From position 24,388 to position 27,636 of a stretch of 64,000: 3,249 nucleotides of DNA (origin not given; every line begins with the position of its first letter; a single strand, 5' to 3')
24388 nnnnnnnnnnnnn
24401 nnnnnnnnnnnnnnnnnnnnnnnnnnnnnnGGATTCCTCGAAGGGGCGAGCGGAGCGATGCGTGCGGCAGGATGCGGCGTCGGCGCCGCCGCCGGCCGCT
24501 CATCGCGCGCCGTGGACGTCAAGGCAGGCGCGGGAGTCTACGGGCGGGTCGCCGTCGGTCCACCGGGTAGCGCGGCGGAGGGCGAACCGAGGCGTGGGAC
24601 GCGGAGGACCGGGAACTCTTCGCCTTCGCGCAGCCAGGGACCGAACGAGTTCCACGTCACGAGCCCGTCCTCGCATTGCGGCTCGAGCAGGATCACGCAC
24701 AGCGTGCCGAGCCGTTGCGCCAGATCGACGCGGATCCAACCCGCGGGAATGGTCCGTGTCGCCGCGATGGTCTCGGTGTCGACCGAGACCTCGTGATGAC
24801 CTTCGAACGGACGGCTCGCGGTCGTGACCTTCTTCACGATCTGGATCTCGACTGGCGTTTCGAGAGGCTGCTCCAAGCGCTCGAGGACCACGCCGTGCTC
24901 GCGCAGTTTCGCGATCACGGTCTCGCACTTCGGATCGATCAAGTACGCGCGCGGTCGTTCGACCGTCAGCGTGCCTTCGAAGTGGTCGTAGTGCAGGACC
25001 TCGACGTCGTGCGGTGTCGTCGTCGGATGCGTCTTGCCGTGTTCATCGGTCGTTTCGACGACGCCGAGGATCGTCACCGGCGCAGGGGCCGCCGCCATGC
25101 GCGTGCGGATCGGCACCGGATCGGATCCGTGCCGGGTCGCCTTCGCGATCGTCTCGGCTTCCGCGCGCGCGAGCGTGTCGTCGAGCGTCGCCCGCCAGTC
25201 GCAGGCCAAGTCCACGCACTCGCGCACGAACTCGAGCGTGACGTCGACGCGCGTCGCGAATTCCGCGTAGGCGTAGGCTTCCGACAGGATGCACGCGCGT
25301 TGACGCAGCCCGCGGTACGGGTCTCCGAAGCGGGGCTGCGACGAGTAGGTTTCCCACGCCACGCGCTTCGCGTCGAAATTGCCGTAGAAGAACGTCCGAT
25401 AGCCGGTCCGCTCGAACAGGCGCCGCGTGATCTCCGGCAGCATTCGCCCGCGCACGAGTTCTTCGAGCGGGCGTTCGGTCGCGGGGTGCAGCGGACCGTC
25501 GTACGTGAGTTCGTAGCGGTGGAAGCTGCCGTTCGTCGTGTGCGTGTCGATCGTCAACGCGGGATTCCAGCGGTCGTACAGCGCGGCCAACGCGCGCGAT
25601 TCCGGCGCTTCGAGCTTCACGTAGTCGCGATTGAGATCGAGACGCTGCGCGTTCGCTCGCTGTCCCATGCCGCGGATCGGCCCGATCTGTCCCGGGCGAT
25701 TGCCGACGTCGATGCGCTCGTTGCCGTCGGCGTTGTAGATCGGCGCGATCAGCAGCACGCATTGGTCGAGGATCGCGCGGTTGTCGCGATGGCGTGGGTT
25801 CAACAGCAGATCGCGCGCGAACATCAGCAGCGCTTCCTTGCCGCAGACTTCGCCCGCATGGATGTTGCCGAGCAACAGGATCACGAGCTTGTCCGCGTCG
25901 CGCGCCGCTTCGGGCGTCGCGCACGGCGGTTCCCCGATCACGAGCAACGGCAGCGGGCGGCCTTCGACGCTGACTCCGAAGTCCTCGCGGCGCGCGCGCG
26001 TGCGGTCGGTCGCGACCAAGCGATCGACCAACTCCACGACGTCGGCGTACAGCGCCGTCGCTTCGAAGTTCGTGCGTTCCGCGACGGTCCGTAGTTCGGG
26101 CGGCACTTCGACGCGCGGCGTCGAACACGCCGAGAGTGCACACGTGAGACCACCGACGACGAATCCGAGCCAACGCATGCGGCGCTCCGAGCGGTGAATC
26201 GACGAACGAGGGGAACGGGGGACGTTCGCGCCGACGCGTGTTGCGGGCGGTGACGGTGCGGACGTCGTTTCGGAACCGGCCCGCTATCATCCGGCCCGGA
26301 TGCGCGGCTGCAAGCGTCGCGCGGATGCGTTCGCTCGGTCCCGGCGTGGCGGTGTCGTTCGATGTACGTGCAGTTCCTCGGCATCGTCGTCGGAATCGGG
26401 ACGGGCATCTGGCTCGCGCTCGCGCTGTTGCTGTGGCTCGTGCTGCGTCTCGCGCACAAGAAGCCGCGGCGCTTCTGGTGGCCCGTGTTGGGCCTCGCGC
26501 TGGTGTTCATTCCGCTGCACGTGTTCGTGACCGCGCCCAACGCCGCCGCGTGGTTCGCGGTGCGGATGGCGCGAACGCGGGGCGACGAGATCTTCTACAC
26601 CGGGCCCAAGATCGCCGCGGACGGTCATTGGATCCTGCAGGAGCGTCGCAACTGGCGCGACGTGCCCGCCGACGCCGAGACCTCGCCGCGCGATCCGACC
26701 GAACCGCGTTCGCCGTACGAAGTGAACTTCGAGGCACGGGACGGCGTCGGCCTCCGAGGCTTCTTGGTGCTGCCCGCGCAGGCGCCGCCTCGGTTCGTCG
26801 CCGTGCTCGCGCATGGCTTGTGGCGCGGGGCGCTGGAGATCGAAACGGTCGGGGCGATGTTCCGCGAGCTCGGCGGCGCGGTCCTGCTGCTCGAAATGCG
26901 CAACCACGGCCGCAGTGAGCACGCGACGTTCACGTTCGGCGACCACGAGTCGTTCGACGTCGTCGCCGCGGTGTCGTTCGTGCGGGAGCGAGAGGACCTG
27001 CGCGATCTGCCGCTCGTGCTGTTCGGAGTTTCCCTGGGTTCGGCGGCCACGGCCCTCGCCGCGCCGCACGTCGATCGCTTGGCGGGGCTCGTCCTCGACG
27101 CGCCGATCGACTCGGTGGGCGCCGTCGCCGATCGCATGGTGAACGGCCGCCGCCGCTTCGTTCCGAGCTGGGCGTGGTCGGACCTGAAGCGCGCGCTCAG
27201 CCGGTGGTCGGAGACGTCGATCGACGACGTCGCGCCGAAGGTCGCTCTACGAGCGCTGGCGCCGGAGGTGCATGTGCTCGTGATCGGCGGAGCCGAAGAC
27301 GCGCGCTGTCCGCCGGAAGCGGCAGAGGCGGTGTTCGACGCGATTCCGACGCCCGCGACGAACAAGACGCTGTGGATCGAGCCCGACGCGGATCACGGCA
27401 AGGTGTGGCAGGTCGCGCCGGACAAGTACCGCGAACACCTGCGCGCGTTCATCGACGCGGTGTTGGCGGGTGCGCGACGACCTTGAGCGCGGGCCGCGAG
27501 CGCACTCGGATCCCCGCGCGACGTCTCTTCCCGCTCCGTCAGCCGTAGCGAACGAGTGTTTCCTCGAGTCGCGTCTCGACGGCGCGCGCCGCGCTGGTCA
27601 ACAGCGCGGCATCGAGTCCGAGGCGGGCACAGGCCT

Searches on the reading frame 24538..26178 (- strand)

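Call 50: search_protein_families(library=pfam, proteins=[window:24538-26178:-], max_evalue=0.0001)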
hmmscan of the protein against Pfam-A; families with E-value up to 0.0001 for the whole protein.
window:24538-26178:- (546 aa): 1 family
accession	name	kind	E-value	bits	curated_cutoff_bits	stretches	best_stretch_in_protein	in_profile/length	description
PF00246.29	Peptidase_M14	-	4.9e-18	66.2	21.6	1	49-189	3-136/286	Zinc carboxypeptidase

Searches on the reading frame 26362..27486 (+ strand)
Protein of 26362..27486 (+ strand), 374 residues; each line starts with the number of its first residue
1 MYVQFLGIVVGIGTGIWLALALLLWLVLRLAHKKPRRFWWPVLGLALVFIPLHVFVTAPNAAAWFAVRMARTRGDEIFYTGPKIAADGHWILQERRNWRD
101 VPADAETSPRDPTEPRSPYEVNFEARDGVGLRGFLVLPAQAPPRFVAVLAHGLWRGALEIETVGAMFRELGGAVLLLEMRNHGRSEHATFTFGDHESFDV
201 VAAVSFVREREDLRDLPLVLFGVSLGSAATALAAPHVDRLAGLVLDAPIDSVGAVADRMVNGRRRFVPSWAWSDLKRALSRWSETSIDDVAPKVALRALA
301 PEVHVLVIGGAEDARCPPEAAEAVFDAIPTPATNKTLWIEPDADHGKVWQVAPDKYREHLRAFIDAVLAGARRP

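Call 50: search_protein_families(library=pfam, proteins=[window:26362-27486:+], max_evalue=0.0001)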
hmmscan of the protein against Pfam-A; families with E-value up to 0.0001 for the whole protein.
window:26362-27486:+ (374 aa): 3 families
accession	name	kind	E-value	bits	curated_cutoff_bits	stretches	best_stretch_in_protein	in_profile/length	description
PF12146.15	Hydrolase_4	-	1.9e-11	44.2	27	1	142-281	2-150/239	Serine aminopeptidase, S33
PF00561.26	Abhydrolase_1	-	7.8e-08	32.7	25.8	1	171-252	27-106/245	alpha/beta hydrolase fold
PF00326.27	Peptidase_S9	-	3.8e-07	30.3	22.6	1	189-368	37-210/213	Prolyl oligopeptidase family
